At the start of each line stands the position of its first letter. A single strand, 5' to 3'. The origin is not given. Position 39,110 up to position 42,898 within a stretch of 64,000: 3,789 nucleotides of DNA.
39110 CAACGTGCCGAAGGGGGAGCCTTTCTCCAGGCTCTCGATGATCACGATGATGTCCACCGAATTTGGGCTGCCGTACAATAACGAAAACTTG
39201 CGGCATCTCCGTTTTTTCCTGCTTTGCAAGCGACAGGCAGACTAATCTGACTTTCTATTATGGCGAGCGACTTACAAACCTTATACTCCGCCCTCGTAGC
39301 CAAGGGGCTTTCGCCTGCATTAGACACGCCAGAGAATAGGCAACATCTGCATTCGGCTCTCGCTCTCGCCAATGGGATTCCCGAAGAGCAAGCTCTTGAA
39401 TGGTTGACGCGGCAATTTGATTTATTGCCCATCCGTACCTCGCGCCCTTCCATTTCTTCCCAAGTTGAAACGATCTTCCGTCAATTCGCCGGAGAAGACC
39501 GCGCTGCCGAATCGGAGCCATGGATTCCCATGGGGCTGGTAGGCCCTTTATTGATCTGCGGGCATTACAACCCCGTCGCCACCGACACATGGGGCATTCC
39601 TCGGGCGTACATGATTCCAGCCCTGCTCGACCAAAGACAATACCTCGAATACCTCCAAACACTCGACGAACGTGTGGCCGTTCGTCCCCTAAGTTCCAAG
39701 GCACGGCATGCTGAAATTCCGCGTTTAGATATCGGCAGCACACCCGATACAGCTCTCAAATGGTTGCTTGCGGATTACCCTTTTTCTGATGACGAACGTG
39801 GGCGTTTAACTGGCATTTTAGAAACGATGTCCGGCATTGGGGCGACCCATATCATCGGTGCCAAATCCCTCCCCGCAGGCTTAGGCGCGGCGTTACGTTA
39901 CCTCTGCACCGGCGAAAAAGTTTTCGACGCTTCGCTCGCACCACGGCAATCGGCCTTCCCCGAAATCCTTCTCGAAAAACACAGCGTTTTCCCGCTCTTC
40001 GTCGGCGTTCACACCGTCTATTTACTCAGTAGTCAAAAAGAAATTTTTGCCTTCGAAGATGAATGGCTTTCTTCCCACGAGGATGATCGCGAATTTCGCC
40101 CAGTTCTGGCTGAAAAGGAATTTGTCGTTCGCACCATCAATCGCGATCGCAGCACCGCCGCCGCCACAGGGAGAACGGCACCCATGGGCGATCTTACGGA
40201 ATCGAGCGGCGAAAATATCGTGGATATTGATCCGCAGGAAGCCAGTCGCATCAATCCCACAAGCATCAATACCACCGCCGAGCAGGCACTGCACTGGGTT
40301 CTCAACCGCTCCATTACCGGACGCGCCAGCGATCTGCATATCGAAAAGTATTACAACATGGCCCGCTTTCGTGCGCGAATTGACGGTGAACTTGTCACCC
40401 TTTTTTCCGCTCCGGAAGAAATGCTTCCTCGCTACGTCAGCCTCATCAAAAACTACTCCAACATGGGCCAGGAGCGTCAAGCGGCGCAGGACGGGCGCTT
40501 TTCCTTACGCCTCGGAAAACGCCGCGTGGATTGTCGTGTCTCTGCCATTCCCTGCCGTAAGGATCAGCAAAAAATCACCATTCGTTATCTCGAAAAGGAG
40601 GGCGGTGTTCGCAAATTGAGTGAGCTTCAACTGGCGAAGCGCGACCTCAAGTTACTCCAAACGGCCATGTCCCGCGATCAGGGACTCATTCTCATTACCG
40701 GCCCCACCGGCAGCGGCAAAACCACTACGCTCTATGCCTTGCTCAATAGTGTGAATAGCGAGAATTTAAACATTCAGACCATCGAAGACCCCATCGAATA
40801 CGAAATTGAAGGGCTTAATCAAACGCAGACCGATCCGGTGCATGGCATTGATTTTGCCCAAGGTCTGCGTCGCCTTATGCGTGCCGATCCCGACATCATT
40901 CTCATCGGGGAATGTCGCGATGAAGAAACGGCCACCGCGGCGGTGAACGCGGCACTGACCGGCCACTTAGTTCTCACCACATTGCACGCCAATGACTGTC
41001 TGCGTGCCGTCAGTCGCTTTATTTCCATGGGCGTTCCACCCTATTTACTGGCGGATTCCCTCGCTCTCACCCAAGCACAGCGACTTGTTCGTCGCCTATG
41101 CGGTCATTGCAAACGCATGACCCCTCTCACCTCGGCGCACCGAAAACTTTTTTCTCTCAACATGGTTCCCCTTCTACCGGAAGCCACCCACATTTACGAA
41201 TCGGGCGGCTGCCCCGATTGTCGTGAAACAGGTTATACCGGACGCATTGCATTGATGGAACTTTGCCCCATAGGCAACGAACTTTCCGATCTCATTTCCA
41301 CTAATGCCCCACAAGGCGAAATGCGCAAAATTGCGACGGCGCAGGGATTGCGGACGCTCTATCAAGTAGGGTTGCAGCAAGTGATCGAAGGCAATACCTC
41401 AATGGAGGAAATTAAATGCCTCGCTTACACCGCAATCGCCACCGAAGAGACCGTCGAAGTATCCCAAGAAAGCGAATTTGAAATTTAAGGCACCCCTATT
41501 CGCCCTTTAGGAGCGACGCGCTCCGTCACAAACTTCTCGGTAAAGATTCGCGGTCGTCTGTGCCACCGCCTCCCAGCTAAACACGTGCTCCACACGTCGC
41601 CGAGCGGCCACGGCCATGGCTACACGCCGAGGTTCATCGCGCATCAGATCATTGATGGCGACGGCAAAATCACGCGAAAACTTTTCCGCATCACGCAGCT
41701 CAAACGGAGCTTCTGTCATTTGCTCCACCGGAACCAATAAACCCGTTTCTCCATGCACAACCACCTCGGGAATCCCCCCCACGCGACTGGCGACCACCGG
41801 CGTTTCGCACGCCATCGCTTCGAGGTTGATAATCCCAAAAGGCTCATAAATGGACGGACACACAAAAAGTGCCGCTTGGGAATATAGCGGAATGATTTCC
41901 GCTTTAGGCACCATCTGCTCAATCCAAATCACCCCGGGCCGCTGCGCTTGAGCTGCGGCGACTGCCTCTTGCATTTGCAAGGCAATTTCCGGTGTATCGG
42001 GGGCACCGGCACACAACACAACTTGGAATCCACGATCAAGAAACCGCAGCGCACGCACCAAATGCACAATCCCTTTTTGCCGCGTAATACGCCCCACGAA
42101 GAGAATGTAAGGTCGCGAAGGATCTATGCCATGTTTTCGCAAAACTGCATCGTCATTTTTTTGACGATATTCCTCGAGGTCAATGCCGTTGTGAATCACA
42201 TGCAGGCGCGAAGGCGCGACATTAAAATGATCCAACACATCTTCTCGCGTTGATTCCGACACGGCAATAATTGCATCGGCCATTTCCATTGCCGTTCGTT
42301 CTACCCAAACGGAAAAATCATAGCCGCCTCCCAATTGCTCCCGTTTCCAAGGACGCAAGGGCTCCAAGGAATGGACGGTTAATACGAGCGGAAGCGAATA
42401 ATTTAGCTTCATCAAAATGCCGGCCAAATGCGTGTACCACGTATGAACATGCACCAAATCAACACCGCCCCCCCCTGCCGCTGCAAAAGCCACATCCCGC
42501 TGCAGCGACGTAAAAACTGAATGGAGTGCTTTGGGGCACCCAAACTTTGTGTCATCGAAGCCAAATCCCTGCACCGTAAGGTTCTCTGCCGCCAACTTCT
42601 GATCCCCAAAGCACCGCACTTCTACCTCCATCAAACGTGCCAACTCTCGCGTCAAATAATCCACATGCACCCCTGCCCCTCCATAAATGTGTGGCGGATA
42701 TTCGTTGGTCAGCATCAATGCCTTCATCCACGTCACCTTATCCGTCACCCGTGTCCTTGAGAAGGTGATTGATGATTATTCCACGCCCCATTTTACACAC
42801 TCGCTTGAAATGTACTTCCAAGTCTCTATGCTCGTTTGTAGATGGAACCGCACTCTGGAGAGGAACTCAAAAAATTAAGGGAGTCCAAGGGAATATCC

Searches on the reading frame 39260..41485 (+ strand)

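Call 9: search_protein_families(library=pfam, proteins=[window:39260-41485:+], max_evalue=0.001)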
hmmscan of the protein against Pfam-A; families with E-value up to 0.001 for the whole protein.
window:39260-41485:+ (742 aa): 6 families
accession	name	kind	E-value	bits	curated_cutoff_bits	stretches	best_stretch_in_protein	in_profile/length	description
PF00437.27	T2SSE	-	2.5e-102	342.8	24.9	1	341-718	9-368/370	Type II/IV secretion system protein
PF13191.12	AAA_16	-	4.8e-06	27.6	32.6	1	464-588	14-124/167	AAA ATPase domain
PF13401.12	AAA_22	-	5.6e-05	23.9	27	1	473-507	4-36/130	AAA domain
PF13476.12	AAA_23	-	0.00024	22.3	27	1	473-494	18-39/201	AAA domain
PF20720.3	nSTAND3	-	0.00026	21.1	27.2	1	471-511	14-54/155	Novel STAND NTPase 3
PF25199.1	nSTAND_NTPase5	-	0.00086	19.6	34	0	465-508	31-76/145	Novel STAND NTPase 5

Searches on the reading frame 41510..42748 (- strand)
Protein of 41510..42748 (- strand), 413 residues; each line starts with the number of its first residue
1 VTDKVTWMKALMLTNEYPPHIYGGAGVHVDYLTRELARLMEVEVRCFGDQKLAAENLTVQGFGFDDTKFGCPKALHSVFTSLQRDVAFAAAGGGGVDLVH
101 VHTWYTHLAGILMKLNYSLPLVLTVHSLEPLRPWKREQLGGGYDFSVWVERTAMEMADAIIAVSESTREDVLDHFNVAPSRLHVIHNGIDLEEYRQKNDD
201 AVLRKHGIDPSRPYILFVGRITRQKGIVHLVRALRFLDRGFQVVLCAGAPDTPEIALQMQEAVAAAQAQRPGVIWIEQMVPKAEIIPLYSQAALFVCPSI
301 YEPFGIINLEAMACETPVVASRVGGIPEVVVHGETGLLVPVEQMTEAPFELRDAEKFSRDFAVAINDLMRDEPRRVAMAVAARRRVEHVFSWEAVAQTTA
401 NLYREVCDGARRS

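Call 9: search_protein_families(library=pfam, proteins=[window:41510-42748:-], max_evalue=0.001)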
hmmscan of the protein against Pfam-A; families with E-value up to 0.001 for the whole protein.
window:41510-42748:- (413 aa): 7 families
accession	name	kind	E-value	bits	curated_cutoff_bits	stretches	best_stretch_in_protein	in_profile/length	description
PF13439.12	Glyco_transf_4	-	1.3e-32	113.6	28.5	1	22-193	1-170/170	Glycosyltransferase Family 4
PF00534.26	Glycos_transf_1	-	1.6e-30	106.3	26.4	1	203-346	6-147/172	Glycosyl transferases group 1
PF13692.12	Glyco_trans_1_4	-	2.3e-28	99.7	27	1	212-346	1-134/142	Glycosyl transferases group 1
PF13579.12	Glyco_trans_4_4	-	3e-20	73.6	29.7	1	23-188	1-158/158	Glycosyl transferase 4-like domain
PF20706.3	GT4-conflict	-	3.2e-19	69.6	26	1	148-398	138-384/385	Family 4 Glycosyltransferase in conflict systems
PF08323.17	Glyco_transf_5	-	6.9e-12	46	22.7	1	79-175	111-228/239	Starch synthase catalytic domain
PF13524.12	Glyco_trans_1_2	-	1.1e-05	25.9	25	1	278-398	33-141/144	Glycosyl transferase-like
